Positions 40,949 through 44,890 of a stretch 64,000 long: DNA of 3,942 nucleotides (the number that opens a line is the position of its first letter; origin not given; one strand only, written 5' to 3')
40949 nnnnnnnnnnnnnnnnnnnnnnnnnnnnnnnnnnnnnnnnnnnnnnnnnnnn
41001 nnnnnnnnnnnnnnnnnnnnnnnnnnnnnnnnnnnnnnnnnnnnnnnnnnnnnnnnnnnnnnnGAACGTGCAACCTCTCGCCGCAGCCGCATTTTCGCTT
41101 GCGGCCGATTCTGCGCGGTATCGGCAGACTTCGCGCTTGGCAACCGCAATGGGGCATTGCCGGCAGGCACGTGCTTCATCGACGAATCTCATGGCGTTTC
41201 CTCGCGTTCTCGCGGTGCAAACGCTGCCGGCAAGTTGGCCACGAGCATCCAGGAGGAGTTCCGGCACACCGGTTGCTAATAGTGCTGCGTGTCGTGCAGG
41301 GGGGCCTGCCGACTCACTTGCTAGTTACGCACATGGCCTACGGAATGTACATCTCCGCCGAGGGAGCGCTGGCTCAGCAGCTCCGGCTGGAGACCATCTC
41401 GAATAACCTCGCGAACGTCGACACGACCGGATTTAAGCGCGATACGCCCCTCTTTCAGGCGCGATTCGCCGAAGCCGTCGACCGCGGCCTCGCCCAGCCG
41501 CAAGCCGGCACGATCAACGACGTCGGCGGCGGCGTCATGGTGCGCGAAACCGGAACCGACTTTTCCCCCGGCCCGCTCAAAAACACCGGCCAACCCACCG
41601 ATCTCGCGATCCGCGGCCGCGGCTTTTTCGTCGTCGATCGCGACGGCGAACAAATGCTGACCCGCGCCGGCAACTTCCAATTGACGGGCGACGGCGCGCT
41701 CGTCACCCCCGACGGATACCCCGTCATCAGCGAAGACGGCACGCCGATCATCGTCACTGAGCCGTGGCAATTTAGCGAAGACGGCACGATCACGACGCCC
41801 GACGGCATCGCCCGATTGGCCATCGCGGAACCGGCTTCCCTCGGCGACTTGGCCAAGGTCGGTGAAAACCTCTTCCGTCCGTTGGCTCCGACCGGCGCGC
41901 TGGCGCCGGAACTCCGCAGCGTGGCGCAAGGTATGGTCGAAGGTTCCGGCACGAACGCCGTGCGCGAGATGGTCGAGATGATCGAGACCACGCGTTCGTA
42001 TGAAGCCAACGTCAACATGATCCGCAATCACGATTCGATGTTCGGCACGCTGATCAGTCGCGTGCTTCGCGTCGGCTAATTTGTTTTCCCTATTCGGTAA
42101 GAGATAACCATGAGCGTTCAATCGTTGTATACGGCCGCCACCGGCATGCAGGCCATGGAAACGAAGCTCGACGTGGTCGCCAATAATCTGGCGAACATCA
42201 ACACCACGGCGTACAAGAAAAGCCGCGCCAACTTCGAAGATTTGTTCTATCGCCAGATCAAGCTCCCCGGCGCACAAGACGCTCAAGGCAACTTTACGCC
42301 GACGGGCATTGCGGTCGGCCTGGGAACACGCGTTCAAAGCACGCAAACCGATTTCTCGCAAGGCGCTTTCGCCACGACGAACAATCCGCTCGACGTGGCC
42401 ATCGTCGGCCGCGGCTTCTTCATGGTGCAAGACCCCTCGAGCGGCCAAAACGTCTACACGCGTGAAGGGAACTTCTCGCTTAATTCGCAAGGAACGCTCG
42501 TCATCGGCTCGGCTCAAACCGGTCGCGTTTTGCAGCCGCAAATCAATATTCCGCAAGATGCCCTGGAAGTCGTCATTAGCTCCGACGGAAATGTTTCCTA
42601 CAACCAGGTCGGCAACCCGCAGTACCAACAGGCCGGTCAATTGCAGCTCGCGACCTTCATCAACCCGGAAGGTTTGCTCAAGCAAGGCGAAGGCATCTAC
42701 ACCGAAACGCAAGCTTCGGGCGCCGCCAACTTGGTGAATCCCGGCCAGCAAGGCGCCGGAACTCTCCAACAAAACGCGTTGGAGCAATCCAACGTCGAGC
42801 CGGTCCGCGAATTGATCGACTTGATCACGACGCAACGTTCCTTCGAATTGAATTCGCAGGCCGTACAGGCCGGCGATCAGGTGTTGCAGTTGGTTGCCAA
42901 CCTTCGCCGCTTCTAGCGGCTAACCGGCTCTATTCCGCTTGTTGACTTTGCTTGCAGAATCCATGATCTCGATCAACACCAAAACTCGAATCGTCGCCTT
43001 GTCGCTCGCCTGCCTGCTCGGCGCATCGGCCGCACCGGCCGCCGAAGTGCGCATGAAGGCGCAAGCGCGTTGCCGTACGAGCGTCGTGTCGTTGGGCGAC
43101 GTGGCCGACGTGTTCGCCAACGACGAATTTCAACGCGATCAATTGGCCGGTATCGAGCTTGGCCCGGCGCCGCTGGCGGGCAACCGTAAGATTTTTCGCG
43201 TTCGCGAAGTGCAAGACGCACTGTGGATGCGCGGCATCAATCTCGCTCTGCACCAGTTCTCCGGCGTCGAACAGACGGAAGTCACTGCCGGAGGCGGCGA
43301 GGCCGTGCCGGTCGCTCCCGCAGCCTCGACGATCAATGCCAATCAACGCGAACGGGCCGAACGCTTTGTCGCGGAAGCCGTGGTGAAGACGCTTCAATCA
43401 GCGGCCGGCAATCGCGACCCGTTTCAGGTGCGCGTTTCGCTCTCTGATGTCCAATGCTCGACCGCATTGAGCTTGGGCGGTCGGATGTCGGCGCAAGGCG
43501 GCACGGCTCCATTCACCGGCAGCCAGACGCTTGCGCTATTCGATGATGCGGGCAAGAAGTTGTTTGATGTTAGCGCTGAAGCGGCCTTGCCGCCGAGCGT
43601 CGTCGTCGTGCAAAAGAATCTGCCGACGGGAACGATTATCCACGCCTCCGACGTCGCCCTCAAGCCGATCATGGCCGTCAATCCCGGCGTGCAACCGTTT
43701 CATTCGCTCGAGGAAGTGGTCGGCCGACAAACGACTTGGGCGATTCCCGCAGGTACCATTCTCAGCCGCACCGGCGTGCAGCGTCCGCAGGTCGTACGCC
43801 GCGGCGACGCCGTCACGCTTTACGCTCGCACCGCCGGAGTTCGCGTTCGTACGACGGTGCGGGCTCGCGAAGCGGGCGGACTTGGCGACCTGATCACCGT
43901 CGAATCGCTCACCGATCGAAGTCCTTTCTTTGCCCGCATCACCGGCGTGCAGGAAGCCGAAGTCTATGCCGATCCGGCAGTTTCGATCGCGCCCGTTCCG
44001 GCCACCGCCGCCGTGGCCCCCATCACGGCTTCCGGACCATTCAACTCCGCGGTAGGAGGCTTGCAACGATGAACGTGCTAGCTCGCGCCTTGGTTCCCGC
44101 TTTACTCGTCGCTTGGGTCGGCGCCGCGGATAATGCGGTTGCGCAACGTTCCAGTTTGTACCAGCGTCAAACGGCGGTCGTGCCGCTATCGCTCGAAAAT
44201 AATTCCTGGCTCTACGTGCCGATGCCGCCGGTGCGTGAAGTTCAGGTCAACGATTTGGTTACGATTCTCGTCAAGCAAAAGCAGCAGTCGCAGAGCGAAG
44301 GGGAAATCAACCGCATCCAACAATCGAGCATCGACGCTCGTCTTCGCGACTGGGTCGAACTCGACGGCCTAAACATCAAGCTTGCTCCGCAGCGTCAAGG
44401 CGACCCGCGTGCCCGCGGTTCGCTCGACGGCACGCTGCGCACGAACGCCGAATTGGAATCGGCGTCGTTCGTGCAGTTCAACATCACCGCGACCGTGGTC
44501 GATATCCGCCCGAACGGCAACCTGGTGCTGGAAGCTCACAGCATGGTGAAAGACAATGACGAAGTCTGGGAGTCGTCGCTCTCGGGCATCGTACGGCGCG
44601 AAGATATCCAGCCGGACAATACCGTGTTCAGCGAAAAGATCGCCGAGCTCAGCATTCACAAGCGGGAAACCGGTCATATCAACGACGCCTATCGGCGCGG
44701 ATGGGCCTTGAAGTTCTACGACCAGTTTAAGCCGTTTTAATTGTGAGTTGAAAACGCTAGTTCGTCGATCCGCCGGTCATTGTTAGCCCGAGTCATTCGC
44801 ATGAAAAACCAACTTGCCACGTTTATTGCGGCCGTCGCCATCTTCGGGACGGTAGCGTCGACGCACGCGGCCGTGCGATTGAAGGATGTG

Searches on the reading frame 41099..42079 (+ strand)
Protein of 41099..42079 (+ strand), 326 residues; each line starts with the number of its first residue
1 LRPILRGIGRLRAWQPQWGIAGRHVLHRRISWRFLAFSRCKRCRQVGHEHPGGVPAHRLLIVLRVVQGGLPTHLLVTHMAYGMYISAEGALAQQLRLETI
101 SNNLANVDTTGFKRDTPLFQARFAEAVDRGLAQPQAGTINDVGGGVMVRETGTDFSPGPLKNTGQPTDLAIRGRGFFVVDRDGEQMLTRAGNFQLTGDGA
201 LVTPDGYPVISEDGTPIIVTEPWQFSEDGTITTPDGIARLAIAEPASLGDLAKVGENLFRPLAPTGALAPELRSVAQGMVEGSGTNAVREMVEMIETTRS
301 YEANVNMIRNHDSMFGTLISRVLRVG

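Call 3: search_protein_families(library=pfam, proteins=[window:41099-42079:+], max_evalue=0.01)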
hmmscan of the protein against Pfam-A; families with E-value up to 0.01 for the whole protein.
window:41099-42079:+ (326 aa): 3 families
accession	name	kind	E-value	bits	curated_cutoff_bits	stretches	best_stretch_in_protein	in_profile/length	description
PF06429.18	Flg_bbr_C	-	5.7e-17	61.4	23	1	276-320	1-45/46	Flagellar basal body rod FlgEFG protein C-terminal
PF22692.1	LlgE_F_G_D1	-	2.6e-13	50.4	27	1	170-242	1-56/64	Flagellar hook protein FlgE/F/G D1 domain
PF00460.25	Flg_bb_rod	-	4.2e-11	43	20.7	1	83-113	1-31/31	Flagella basal body rod protein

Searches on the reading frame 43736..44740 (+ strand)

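Call 41: search_protein_families(library=pfam, proteins=[window:43736-44740:+], max_evalue=0.01)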
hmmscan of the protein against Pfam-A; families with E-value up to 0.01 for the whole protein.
window:43736-44740:+ (334 aa): 1 family
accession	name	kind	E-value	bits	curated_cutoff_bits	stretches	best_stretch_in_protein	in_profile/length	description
PF02107.21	FlgH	-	1.3e-27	97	27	1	167-333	22-172/172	Flagellar L-ring protein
